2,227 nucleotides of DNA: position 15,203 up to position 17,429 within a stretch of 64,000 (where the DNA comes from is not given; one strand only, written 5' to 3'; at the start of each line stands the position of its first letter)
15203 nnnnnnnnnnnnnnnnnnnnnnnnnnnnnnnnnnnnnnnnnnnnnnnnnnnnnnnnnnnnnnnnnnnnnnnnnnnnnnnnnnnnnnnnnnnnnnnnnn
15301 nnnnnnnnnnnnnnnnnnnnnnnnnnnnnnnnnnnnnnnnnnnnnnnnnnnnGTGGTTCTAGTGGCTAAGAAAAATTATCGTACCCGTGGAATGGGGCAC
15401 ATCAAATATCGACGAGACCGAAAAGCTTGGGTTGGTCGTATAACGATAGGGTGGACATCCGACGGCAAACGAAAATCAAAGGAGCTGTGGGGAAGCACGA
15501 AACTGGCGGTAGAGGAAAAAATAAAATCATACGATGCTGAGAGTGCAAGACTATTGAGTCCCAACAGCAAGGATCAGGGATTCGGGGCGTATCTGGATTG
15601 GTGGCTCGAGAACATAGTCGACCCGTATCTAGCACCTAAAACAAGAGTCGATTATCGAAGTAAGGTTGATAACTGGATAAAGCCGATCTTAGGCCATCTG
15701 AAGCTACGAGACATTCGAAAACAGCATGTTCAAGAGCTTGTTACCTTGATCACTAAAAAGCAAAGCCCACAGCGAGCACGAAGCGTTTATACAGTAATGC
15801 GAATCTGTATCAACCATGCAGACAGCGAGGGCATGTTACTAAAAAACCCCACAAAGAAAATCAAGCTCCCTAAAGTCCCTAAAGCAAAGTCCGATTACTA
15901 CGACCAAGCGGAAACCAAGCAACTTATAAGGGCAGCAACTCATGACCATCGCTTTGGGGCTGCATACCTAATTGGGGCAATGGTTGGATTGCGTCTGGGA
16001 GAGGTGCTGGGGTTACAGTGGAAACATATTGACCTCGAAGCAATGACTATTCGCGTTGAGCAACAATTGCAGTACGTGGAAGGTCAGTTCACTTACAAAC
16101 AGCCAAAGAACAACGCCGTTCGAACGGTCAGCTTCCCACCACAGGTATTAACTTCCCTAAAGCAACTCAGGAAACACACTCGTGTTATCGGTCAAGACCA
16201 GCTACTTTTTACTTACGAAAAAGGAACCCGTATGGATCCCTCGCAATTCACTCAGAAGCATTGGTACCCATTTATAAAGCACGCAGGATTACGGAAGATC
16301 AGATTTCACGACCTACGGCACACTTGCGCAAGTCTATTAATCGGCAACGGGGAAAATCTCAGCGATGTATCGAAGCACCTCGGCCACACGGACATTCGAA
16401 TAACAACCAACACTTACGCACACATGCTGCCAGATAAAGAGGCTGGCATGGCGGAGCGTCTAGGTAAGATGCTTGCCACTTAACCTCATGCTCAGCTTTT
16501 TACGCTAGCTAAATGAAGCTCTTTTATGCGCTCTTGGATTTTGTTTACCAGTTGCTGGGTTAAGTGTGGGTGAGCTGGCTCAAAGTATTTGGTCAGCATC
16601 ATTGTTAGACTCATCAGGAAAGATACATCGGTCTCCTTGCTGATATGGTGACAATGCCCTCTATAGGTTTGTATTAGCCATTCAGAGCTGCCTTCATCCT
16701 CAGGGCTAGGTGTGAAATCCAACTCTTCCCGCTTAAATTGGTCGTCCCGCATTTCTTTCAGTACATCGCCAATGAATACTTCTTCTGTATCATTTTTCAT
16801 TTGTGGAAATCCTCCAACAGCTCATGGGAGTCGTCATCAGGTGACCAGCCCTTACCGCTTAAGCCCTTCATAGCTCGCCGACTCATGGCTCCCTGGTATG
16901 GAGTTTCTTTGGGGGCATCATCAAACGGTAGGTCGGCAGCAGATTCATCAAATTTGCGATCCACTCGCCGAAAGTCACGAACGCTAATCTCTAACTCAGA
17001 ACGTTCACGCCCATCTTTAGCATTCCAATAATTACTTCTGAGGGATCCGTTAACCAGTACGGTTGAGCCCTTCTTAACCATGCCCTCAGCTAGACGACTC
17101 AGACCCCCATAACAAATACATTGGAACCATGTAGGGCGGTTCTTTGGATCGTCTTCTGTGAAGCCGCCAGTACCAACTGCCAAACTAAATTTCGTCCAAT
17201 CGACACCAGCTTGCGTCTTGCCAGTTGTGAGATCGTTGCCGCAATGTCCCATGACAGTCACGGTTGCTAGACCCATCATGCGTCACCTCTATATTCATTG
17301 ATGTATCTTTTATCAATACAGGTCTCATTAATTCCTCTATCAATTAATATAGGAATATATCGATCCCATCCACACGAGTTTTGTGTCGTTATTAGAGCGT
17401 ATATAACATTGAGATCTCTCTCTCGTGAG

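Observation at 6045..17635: About 11.5 kb integrative island inserted into the selenocysteine tRNA gene (selC), with a 142 bp direct repeat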

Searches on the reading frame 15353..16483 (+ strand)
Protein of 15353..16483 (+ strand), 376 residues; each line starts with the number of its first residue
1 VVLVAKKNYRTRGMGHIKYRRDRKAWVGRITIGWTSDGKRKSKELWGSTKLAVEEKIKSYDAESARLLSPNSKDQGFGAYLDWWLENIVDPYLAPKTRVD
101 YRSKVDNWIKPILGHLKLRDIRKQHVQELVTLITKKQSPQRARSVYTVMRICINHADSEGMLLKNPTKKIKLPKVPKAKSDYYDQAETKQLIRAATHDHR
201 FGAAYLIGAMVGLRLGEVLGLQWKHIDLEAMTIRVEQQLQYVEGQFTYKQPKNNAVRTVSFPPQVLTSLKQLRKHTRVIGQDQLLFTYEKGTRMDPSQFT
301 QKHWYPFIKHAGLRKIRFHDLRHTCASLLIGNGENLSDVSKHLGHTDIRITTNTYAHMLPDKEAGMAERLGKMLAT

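Call 8: search_protein_families(library=pfam, proteins=[window:15353-16483:+], max_evalue=0.01)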
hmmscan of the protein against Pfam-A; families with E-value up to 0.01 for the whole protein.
window:15353-16483:+ (376 aa): 3 families
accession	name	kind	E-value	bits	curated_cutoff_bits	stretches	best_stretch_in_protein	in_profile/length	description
PF00589.27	Phage_integrase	-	6.6e-25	88.3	27.1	1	185-358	5-168/172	Phage integrase family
PF14659.12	Phage_int_SAM_3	-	4.5e-11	43.3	22.6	1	77-130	2-54/58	Phage integrase, N-terminal SAM-like domain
PF22022.2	Phage_int_M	-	4.2e-07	30.5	27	1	78-171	2-94/96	Phage integrase central domain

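Call 12: search_protein_families(library=phrogs, proteins=[window:15353-16483:+], max_evalue=0.001)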
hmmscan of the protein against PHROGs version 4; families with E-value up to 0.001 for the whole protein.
window:15353-16483:+ (376 aa): 9 families
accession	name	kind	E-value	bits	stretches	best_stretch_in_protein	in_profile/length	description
phrog_1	-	integration and excision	2.4e-72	246.1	1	18-374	116-451/611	integrase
phrog_216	-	integration and excision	3e-32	112.9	1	141-370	14-236/301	integrase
phrog_7685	-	integration and excision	3.5e-16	60.5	1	252-373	124-238/240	integrase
phrog_26960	-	unknown function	3.9e-09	37.9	1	18-140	10-133/146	-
phrog_7244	-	integration and excision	3.4e-07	30.8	1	107-229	104-226/263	integrase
phrog_35951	-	unknown function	7.9e-07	30.5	1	301-359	6-63/97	-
phrog_25190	-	integration and excision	0.0004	21.7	1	311-362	42-93/109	integrase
phrog_7269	-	integration and excision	0.00046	21.1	0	317-362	29-73/89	integrase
phrog_16880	-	DNA, RNA and nucleotide metabolism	0.00087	20.3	0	5-59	87-141/162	endonuclease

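Call 30: find_homologous_proteins(query=window:15353-16483:+, max_evalue=1e-20)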
Query window:15353-16483:+ (376 aa): 700 proteins with E <= 1e-20 among 2980 candidates; the best 120 are listed.
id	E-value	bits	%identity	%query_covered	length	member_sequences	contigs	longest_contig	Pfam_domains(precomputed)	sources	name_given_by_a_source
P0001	9.0e-253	856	100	99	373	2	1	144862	PF14659.13,PF22022.3,PF00589.28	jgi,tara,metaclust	tara:strand:+ start:813 stop:1934 length:1122 start_codon:yes stop_codon:yes gene_type:complete|meta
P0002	2.7e-53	199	33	97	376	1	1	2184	PF14659.13,PF00589.28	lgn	-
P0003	4.6e-53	199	34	99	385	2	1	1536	PF14659.13,PF00589.28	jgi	jgi:integrase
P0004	2.7e-52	196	33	97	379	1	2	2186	PF14659.13,PF00589.28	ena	-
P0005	4.9e-52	195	32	96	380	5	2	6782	PF14659.13,PF00589.28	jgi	jgi:integrase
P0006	2.7e-51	193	33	99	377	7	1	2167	PF14659.13,PF00589.28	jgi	jgi:integrase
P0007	2.3e-50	190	33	97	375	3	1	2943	PF14659.13,PF22022.3,PF00589.28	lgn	-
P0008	1.6e-49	187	33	96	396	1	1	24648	PF14659.13,PF00589.28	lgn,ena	-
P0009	3.1e-49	186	32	98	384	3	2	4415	PF14659.13,PF00589.28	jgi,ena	jgi:integrase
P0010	3.8e-48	182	32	89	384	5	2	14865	PF14659.13,PF00589.28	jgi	jgi:integrase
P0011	1.4e-47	181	33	97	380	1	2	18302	PF14659.13,PF22022.3,PF00589.28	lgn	-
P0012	3.1e-47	179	33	93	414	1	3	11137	PF14659.13,PF00589.28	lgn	-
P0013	4.1e-47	179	32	97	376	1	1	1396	PF14659.13,PF00589.28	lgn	-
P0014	9.3e-47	178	33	93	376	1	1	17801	PF14659.13,PF00589.28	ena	-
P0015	1.0e-46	178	33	97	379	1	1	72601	PF14659.13,PF00589.28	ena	-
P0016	1.2e-46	178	31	98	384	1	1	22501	PF14659.13,PF00589.28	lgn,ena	-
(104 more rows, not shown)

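Call 32: find_related_loci(query=window:15353-16483:+, collection=viral_contigs, flank=10000)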
Query window:15353-16483:+ (376 aa) in viral_contigs; peptide patterns used: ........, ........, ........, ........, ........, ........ (x = any residue, [..] = any of these).
8 stretches matched a pattern, but none encodes a relative of the query by tblastn (E <= 1e-3).

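Call 34: find_encoding_contigs(protein=P0015, flank=8000, max_places=1)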
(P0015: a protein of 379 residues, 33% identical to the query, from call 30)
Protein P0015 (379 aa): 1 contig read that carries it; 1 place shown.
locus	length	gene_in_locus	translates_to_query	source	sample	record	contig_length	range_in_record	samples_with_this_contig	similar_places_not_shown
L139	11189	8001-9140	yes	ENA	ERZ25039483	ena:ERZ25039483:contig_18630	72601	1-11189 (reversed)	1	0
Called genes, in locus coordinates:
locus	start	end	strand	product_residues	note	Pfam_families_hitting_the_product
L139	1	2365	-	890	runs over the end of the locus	PF13148:DUF3987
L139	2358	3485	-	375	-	-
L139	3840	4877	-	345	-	-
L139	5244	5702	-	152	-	-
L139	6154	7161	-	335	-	-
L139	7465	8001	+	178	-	PF13560:HTH_31, PF01381:HTH_3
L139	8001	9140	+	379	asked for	PF14659:Phage_int_SAM_3, PF00589:Phage_integrase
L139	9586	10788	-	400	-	PF13784:Fic_N, PF02661:Fic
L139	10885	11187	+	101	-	?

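Call 35: find_encoding_contigs(protein=P0008, flank=8000, max_places=1)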
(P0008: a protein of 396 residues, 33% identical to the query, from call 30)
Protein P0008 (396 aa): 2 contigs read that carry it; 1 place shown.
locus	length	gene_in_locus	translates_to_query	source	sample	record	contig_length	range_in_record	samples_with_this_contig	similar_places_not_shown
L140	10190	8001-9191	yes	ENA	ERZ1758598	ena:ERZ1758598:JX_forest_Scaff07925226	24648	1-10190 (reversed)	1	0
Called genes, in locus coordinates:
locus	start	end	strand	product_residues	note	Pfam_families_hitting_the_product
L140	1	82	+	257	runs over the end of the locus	PF02129:Peptidase_S15 (faint), PF00561:Abhydrolase_1 (faint), PF12146:Hydrolase_4, PF20408:Abhydrolase_11 (weak), PF12697:Abhydrolase_6 (faint), PF00326:Peptidase_S9 (weak)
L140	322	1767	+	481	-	PF01554:MatE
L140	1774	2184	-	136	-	PF12900:Pyridox_ox_2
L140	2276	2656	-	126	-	-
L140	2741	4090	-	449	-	PF07485:DUF1529, PF01451:LMWPc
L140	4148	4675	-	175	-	PF00583:Acetyltransf_1, PF13673:Acetyltransf_10, PF13508:Acetyltransf_7, PF08445:FR47 (weak)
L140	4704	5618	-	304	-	PF21321:HTH_66, PF04255:DUF433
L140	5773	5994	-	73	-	-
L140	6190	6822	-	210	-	-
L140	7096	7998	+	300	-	-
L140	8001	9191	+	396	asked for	PF14659:Phage_int_SAM_3, PF00589:Phage_integrase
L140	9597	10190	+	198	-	?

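Call 36: find_encoding_contigs(protein=P0016, flank=8000, max_places=1)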
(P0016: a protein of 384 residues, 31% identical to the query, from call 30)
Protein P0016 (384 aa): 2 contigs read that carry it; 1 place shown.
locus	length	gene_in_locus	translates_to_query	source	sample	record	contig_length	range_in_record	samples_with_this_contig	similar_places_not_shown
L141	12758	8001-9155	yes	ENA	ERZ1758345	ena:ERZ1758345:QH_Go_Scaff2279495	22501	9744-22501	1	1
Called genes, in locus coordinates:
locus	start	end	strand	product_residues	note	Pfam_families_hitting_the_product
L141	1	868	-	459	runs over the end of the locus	-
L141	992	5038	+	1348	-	PF13195:DUF4011, PF13086:AAA_11, PF13604:AAA_30 (faint), PF13086:AAA_11, PF13087:AAA_12, PF18741:MTES_1575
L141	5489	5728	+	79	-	-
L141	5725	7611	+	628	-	PF09250:Prim-Pol, PF13481:AAA_25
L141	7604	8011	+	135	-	PF12728:HTH_17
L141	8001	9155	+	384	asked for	PF14659:Phage_int_SAM_3, PF00589:Phage_integrase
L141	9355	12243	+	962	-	-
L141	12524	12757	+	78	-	?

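Call 37: find_encoding_contigs(protein=P0011, flank=8000, max_places=1)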
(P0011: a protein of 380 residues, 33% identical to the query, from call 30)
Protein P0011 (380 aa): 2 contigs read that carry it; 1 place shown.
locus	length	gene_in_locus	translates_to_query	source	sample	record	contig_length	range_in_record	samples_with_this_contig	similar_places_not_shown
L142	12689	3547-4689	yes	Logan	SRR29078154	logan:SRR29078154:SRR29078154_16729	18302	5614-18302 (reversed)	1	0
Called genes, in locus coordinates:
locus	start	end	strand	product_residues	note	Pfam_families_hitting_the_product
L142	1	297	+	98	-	?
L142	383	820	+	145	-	PF00226:DnaJ (weak)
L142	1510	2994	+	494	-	PF19263:DUF5906, PF02257:RFX_DNA_binding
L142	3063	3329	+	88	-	PF15731:MqsA_antitoxin (weak), PF13560:HTH_31, PF01381:HTH_3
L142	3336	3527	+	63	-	PF12728:HTH_17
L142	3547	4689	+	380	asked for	PF14659:Phage_int_SAM_3, PF22022:Phage_int_M (faint), PF00589:Phage_integrase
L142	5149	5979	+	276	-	PF00902:TatC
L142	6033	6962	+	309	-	PF13483:Lactamase_B_3, PF12706:Lactamase_B_2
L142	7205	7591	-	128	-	PF07660:STN (faint)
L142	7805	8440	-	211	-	-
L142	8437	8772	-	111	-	PF03551:PadR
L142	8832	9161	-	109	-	-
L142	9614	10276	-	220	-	PF00027:cNMP_binding, PF13545:HTH_Crp_2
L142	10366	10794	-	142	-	PF00072:Response_reg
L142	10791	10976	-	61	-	-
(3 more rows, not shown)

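Call 55: search_protein_families(library=pfam, proteins=[L140:7096-7998:+], max_evalue=0.01)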
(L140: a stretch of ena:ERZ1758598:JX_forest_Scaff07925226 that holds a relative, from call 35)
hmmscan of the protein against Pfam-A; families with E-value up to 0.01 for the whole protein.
L140:7096-7998:+ (300 aa): 1 family
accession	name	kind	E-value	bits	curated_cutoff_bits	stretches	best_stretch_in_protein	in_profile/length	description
PF24445.1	DUF7564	-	0.0041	17.9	32.2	1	258-295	7-39/76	Family of unknown function (DUF7564)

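Call 63: search_protein_families(library=ncbifam, proteins=[window:15353-16483:+], max_evalue=0.001)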
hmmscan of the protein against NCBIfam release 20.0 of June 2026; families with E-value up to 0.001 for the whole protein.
window:15353-16483:+ (376 aa): 10 families
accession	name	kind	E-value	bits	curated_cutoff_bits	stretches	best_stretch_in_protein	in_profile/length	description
NF040815.2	recomb_XerA_Arch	equivalog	3.3e-24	85.9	220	1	95-358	14-254/263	site-specific tyrosine recombinase/integron integrase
TIGR02224.1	recomb_XerC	equivalog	3.5e-20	72.6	335.15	1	94-358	14-277/295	tyrosine recombinase XerC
TIGR02225.1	recomb_XerD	equivalog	2.3e-19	69.8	329.6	1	90-359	10-275/290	site-specific tyrosine recombinase XerD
NF001399.0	PRK00283.1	subfamily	4.5e-15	55.7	279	1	89-361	18-286/300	tyrosine recombinase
TIGR02249.1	integrase_gron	subfamily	1.1e-11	44.7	265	1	303-368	245-310/315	integron integrase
NF003462.0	PRK05084.1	equivalog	1.5e-08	33.8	267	1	211-370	207-356/360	tyrosine recombinase XerS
NF002331.0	PRK01287.1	subfamily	3.5e-06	26.2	371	1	146-357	104-311/365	site-specific tyrosine recombinase XerC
NF011946.0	PRK15417.1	equivalog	3.6e-05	23.1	435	0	301-370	258-327/337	integron integrase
NF007370.0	PRK09870.1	subfamily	6.1e-05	22.7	221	1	178-352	8-174/200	tyrosine-type DNA invertase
NF007371.0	PRK09871.1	subfamily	0.00013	21.5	222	1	202-369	29-185/198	tyrosine-type DNA invertase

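Call 86: search_solved_structures(query=window:15353-16483:+, max_evalue=0.001, show_alignments=1)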
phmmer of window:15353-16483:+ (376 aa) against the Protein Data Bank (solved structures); distinct sequences matched with E-value up to 0.001: 12.
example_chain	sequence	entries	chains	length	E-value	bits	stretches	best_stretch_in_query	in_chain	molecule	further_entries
5hxy_A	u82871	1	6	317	1.2e-10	44.1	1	163-358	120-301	Tyrosine recombinase XerA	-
3nkh_A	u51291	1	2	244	1.5e-08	37.2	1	208-370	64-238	Integrase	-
2kkp_A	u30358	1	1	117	1.7e-08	37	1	80-177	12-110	Phage integrase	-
6emy_A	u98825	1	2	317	1.5e-06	30.7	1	202-370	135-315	Int protein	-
6en0_A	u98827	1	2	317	1.5e-06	30.7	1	202-370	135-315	Int protein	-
6emz_A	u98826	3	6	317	3.8e-06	29.3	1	202-370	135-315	Int protein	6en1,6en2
1a0p_A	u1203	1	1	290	1.8e-05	27.1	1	149-361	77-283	SITE-SPECIFIC RECOMBINASE XERD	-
2a3v_A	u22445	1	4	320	2.2e-05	26.8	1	308-370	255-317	site-specific recombinase IntI4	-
2kd1_A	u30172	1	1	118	5.8e-05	25.4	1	76-183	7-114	DNA integration/recombination/invertion protein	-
2kj5_A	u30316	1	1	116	0.0001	24.6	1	101-167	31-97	Phage integrase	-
4a8e_A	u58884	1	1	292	0.00012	24.4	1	140-357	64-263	PROBABLE TYROSINE RECOMBINASE XERC-LIKE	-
2khq_A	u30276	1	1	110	0.00042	22.6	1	77-172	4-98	Integrase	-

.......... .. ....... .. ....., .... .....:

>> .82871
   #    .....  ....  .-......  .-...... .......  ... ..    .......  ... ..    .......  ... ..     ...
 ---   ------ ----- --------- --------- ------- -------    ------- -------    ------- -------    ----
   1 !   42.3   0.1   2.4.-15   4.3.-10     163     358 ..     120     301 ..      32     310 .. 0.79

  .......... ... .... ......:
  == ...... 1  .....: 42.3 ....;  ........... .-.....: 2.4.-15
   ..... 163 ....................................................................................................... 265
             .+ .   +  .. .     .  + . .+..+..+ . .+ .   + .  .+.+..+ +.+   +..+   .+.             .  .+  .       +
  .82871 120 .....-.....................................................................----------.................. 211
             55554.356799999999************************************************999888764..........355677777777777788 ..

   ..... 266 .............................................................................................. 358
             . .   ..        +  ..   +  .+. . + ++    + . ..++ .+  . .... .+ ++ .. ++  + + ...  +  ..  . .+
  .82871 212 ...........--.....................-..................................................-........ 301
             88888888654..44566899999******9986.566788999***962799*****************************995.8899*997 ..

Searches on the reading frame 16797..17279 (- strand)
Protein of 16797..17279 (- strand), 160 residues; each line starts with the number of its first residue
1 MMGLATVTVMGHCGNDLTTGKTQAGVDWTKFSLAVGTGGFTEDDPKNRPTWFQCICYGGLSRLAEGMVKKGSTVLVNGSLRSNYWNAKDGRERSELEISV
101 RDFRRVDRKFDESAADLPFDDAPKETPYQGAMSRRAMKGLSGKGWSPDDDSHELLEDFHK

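Call 8: search_protein_families(library=pfam, proteins=[window:16797-17279:-], max_evalue=0.01)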
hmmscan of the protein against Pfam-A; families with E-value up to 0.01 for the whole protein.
window:16797-17279:- (160 aa): 1 family
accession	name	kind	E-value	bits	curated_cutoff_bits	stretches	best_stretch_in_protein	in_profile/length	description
PF00436.31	SSB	-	1.1e-15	58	26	1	6-104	3-102/104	Single-strand binding protein family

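Call 12: search_protein_families(library=phrogs, proteins=[window:16797-17279:-], max_evalue=0.001)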
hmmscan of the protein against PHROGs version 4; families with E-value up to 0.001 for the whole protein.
window:16797-17279:- (160 aa): 1 family
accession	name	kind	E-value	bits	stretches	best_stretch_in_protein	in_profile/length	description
phrog_44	-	DNA, RNA and nucleotide metabolism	2.4e-16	61.3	1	1-111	84-195/271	single strand DNA binding protein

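Call 62: search_protein_families(library=padloc, proteins=[window:16797-17279:-], max_evalue=0.001)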
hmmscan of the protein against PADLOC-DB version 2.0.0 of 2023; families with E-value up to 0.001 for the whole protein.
window:16797-17279:- (160 aa): 0 families
